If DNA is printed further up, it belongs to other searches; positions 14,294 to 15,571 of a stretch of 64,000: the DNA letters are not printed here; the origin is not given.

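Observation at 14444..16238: Two-gene cassette pairing a multi-TM protein with a stand-alone CHAT/caspase-fold protease: candidate undescribed membrane-effector/protease (defence-type) module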

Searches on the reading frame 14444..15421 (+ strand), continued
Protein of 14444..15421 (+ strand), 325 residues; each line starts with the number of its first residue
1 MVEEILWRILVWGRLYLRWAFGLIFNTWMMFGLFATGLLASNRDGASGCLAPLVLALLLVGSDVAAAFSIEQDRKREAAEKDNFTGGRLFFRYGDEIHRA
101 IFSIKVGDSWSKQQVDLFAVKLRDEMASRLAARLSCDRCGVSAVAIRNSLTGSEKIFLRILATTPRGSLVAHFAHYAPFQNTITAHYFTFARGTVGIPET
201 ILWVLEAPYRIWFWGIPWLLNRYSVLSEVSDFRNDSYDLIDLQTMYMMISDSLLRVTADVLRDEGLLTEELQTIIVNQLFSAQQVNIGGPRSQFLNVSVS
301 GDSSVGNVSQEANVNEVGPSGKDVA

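Call 62: find_homologous_proteins(query=A3, max_evalue=0.001)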
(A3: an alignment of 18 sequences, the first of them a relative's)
Query A3 (18 sequences) (315 aa, profile of the alignment): 26 proteins with E <= 0.001 among 8000 candidates.
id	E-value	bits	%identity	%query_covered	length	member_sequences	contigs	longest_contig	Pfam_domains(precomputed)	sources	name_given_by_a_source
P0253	1.3e-106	374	36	81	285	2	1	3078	-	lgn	-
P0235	1.1e-102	362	27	85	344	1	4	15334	-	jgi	jgi:hypothetical protein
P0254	1.5e-99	351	38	81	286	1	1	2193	-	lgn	-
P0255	2.5e-99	351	33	81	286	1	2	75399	-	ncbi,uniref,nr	ncbi:hypothetical protein GCM10011369_30320 [Neiella marina]|uniref:Uncharacterized protein n=1 Tax=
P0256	1.7e-98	348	37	89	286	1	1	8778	-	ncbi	-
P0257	1.8e-98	348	34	79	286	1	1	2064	-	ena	-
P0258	2.2e-98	347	37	74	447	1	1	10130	-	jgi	-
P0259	6.3e-98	346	34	79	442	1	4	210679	-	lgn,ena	-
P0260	2.2e-97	344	34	80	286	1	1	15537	-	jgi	jgi:hypothetical protein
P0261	1.2e-96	342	37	79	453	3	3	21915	-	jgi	jgi:hypothetical protein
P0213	6.9e-96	339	100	100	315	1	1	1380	-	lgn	-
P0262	9.0e-94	332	36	80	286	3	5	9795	-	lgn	-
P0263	1.0e-93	332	39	72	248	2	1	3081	-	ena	-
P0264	1.5e-93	332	38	70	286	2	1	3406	-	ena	-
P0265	1.6e-93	331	37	70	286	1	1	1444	-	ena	-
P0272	5.1e-87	310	38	75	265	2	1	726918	-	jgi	jgi:hypothetical protein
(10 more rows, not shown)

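Call 63: find_encoding_contigs(protein=P0255, flank=6000, max_places=1)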
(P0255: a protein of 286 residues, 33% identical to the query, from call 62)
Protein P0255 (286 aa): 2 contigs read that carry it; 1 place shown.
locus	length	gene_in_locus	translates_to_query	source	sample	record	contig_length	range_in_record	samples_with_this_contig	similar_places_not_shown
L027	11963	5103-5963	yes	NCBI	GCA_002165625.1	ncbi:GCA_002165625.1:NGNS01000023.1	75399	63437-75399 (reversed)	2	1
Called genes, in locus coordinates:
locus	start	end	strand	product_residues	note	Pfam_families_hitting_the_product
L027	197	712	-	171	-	-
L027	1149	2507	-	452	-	PF00722:Glyco_hydro_16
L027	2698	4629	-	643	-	PF00722:Glyco_hydro_16, PF02368:Big_2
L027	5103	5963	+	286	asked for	-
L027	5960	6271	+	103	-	-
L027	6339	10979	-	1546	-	-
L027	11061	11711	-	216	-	-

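Call 64: find_encoding_contigs(protein=P0259, flank=6000, max_places=1)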
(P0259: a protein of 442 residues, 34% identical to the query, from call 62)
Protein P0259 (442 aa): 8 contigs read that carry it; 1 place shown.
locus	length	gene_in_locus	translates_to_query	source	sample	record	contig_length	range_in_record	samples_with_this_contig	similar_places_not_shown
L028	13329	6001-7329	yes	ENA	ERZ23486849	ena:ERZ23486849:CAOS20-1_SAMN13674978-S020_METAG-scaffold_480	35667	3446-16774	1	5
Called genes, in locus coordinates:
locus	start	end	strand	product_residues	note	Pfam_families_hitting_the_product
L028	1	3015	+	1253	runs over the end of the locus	PF12799:LRR_4 (faint), PF23952:LRR_EndoS (faint), PF01839:FG-GAP (faint), PF13517:FG-GAP_3 (faint)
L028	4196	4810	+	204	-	PF07589:PEP_exosort_dom (weak)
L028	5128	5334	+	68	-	-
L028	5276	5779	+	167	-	-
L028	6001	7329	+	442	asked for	-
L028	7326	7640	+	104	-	-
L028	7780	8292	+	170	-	PF03350:UPF0114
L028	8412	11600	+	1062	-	PF24684:Vgb_lyase (faint), PF04234:CopC (faint), PF02494:HYR (faint), PF12245:Big_3_2 (faint), PF16403:Bact_surface_Ig-like, PF16403:Bact_surface_Ig-like, PF16403:Bact_surface_Ig-like, PF03422:CBM_6, +2 more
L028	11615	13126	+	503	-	-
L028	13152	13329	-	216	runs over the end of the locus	PF01852:START, PF03364:Polyketide_cyc (faint)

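Call 65: find_encoding_contigs(protein=P0272, flank=6000, max_places=1)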
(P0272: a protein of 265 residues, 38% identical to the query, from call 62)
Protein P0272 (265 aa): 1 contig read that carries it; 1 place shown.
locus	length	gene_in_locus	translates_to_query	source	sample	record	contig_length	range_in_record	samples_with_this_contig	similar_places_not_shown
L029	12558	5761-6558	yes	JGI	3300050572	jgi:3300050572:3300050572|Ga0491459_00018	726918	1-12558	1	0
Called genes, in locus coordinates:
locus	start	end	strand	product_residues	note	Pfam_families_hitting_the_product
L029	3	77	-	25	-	?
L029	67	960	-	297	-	PF01882:DUF58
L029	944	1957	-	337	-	PF20030:bpMoxR, PF00158:Sigma54_activat (faint), PF07726:AAA_3, PF07728:AAA_5, PF17863:AAA_lid_2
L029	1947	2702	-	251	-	PF00392:GntR, PF13545:HTH_Crp_2 (faint), PF07729:FCD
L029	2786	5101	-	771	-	PF20256:MoCoBD_2, PF02738:MoCoBD_1, PF20256:MoCoBD_2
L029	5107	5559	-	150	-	PF00111:Fer2, PF13085:Fer2_3 (weak), PF01799:Fer2_2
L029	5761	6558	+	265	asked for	-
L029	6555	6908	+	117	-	-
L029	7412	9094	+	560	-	PF00211:Guanylate_cyc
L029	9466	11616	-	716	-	-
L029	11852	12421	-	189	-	PF01694:Rhomboid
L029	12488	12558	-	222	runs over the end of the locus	PF00392:GntR, PF13545:HTH_Crp_2 (weak), PF25213:HVO_A0261_N (faint), PF07702:UTRA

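Call 68: find_encoding_contigs(protein=P0187, flank=5000, max_places=1)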
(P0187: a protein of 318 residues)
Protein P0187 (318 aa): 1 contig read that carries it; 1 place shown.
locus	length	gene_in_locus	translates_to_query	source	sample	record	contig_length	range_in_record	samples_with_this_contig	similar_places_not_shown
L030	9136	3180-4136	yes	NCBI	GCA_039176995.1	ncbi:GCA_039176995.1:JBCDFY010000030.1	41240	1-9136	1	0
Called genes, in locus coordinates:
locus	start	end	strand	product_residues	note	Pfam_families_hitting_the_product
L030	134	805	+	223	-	-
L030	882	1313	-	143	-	-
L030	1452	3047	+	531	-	PF09820:AAA-ATPase_like, PF08011:PDDEXK_9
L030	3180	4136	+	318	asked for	-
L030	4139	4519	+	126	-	PF19964:EAD11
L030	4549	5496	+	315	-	-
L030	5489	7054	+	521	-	-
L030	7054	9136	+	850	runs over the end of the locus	PF13637:Ank_4 (faint), PF12796:Ank_2 (weak), PF08239:SH3_3 (faint)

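Call 70: find_encoding_contigs(protein=P0167, flank=5000, max_places=1)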
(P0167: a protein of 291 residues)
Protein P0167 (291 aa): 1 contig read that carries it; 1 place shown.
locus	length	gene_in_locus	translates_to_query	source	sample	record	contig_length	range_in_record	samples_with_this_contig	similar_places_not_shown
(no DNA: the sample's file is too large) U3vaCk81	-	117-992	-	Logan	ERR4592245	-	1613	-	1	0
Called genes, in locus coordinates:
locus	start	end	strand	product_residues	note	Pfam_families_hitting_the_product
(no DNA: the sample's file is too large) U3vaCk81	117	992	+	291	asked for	-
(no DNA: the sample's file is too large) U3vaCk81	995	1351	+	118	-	PF19964:EAD11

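Call 72: search_protein_families(library=pfam, proteins=[L027:5960-6268:+, L028:7326-7637:+, L029:6555-6905:+, L030:4139-4516:+, L030:4549-5493:+, L030:5489-7051:+, L030:7054-9135:+, L030:1452-3044:+], max_evalue=0.1)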
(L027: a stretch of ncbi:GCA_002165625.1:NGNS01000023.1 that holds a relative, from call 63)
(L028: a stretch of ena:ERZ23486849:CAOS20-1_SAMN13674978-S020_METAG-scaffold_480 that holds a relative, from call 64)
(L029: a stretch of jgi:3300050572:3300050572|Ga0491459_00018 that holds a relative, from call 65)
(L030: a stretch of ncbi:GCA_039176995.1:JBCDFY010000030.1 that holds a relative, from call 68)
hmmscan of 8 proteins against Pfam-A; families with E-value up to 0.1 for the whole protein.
L027:5960-6268:+ (103 aa): 1 family
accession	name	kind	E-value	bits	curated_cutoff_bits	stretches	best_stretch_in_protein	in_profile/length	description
PF22888.1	FIMAH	-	0.0061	17.6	24.8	1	34-68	46-80/81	FIMAH domain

L028:7326-7637:+ (104 aa): 3 families
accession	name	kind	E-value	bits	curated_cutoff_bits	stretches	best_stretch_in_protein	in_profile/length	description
PF08159.17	NUC153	-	0.022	15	20.5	1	79-94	2-17/29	NUC153 domain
PF07426.16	Dynactin_p22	-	0.046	14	25.2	0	32-69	112-149/168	Dynactin subunit p22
PF03037.21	KMP11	-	0.08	14.2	28.3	0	68-93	31-56/90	Kinetoplastid membrane protein 11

L029:6555-6905:+ (117 aa): 3 families
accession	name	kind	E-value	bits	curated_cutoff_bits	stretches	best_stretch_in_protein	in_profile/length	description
PF09660.15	DUF2397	-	0.037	13.3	28.5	1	44-103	94-154/483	Protein of unknown function (DUF2397)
PF18075.7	FtsX_ECD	-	0.058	14.5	23.5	1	42-70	11-39/96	FtsX extracellular domain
PF05859.17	Mis12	-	0.068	13.3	25.7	1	44-109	118-185/231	Mis12 protein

L030:4139-4516:+ (126 aa): 4 families
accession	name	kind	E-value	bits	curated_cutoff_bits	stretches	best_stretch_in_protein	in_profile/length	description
PF19964.5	EAD11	-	2e-13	50.6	26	1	50-125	3-78/80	Effector-associated domain 11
PF12721.12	RHIM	-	0.0046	16.9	20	1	8-22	2-16/22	RIP homotypic interaction motif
PF04670.18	Gtr1_RagA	-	0.005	16.7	22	1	40-100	88-148/232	Gtr1/RagA G protein conserved region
PF07552.16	Coat_X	-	0.081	13.2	27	0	3-21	14-32/58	Spore Coat Protein X and V domain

L030:4549-5493:+ (315 aa): 3 families
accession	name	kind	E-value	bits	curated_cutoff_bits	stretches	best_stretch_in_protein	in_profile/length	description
PF13519.12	VWA_2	-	0.00057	20.9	27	1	75-181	2-90/107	von Willebrand factor type A domain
PF05762.20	VWA_CoxE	-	0.046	13.6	26.4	0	75-88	60-74/222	VWA domain containing CoxE-like protein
PF22879.1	AIPR_N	-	0.095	13.1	28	0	167-224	66-123/151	Abortive infection phage resistance protein N-terminal domain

L030:5489-7051:+ (521 aa): 4 families
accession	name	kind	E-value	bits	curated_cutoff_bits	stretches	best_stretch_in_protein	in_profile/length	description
PF24838.2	8xMP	-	0.0083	16.4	30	0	163-213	48-100/136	Octameric membrane protein family (8xMP)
PF06024.17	Orf78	-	0.018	15.8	29.4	1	129-195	31-97/101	Orf78 (ac78)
PF14163.11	SieB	-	0.078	13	26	0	330-383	54-96/147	Super-infection exclusion protein B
PF19893.4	DUF6366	-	0.098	13.5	27.2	0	123-180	10-66/69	Family of unknown function (DUF6366)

L030:7054-9135:+ (694 aa): 6 families
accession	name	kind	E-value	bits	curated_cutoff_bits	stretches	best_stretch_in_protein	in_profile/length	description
PF12796.13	Ank_2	-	5.2e-09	37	27.3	2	544-592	4-51/90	Ankyrin repeats (3 copies)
PF13637.12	Ank_4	-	6.5e-06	26.8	22.7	1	543-590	3-50/50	Ankyrin repeats (many copies)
PF00023.36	Ank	-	1.5e-05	25.5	21.1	1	570-591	3-23/33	Ankyrin repeat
PF13857.12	Ank_5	-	7.1e-05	23.5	27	1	556-602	1-48/56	Ankyrin repeats (many copies)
PF13606.12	Ank_3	-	7.4e-05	23.3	22.3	0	570-595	3-27/30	Ankyrin repeat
PF00069.31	Pkinase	-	0.005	16.7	31.7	1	63-152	53-144/263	Protein kinase domain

L030:1452-3044:+ (531 aa): 4 families
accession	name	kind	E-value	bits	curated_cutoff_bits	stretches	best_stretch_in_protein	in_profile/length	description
PF09820.16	AAA-ATPase_like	-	7.1e-57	192.9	26.1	1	5-202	1-201/201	Predicted AAA-ATPase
PF08011.17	PDDEXK_9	-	5.9e-18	65.2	25.5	1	435-525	3-105/105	PD-(D/E)XK nuclease superfamily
PF01637.24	ATPase_2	-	0.041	14.1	33.2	1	43-152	28-123/225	ATPase domain predominantly from Archaea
PF08539.16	HbrB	-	0.058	13.9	22.7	0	196-232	45-81/166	HbrB-like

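Call 79: list_cluster_members(proteins=[P0001, P0026, P0255])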
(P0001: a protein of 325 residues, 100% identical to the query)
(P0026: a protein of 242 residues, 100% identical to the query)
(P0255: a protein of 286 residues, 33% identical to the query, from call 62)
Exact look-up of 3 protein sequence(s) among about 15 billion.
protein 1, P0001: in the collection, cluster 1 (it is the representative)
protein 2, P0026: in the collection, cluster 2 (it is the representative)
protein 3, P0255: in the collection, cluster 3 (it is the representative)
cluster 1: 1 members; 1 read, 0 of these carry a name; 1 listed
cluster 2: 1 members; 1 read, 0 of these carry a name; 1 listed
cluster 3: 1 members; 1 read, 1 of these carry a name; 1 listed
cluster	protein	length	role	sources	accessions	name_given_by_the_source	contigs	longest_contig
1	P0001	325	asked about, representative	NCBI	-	-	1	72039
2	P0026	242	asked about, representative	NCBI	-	-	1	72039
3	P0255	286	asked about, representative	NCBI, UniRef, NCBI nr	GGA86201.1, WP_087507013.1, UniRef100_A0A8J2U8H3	hypothetical protein GCM10011369_30320 [Neiella marina] | Uncharacterized protein n=1 Tax=Neiella marina TaxID=508461 RepID=A0A8J2U8H3_9GAMM | hypothetical protein [Neiella marina]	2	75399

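Call 84: fold_search(model_id=the predicted structure, library=viral)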
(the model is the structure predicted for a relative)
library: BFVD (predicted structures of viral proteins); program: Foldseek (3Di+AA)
matches with E <= 10: 987; with E <= 0.001: 0
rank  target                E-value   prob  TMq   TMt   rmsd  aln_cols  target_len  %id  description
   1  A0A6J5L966            1.2e-02  0.72  0.15  0.20  11.4       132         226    9  Uncharacterized protein [uncultured Caudovirales phage]
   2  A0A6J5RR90            1.3e-02  0.89  0.16  0.25   9.6       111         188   11  Lipoprotein [uncultured Caudovirales phage]
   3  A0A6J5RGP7            1.4e-02  0.16  0.10  0.16  19.9       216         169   10  PAS fold-4 [uncultured Caudovirales phage]
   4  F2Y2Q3                1.9e-02  0.28  0.15  0.16  20.6       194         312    8  (no name in the UniProt tables at hand)
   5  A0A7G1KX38            2.1e-02  0.51  0.15  0.23   7.3       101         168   11  (no name in the UniProt tables at hand)
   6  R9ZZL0                2.1e-02  0.25  0.10  0.13  21.4       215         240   12  Uncharacterized protein [Cellulophaga phage phi19:1]
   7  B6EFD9                2.2e-02  0.63  0.16  0.36   7.9       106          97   14  Uncharacterized protein [Stygiolobus rod-shaped virus]
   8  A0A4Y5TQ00            2.7e-02  0.87  0.24  0.32   7.9       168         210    5  (no name in the UniProt tables at hand)
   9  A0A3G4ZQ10            3.0e-02  0.12  0.12  0.16  20.2       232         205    9  Uncharacterized protein [Barrevirus sp.]
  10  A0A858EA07            3.2e-02  0.35  0.16  0.24   8.3       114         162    8  Uncharacterized protein [Listeria phage vB_Liva_VAfA18]
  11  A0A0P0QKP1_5          3.2e-02  0.35  0.18  0.05  19.0       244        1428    8  (no name in the UniProt tables at hand)
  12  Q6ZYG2                3.4e-02  0.63  0.16  0.29  12.8       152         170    8  Uncharacterized protein [Pyrobaculum spherical virus (isolate United States/Yellowstone)]
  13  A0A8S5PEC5            3.6e-02  0.11  0.11  0.16  18.7       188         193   17  Glycine rich protein family [Siphoviridae sp. ct0UO21]
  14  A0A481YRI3            3.6e-02  0.08  0.12  0.08  29.2       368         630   10  RecD helicase /ATP-dependent exoDNAse [Marseillevirus LCMAC101]
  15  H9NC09                4.2e-02  0.72  0.21  0.43  14.5       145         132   10  (no name in the UniProt tables at hand)
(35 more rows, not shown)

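Call 85: search_dna_similar(query=window:14444-15421:+, collection=plasmids, mode=protein, max_evalue=0.001, max_rows=10)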
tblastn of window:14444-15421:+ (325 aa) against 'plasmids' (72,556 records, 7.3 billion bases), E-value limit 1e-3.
No match.

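Call 86: search_dna_similar(query=window:14444-15421:+, collection=phages, mode=protein, max_evalue=0.001, max_rows=10)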
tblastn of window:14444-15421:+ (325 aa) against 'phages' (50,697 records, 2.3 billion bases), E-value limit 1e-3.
No match.
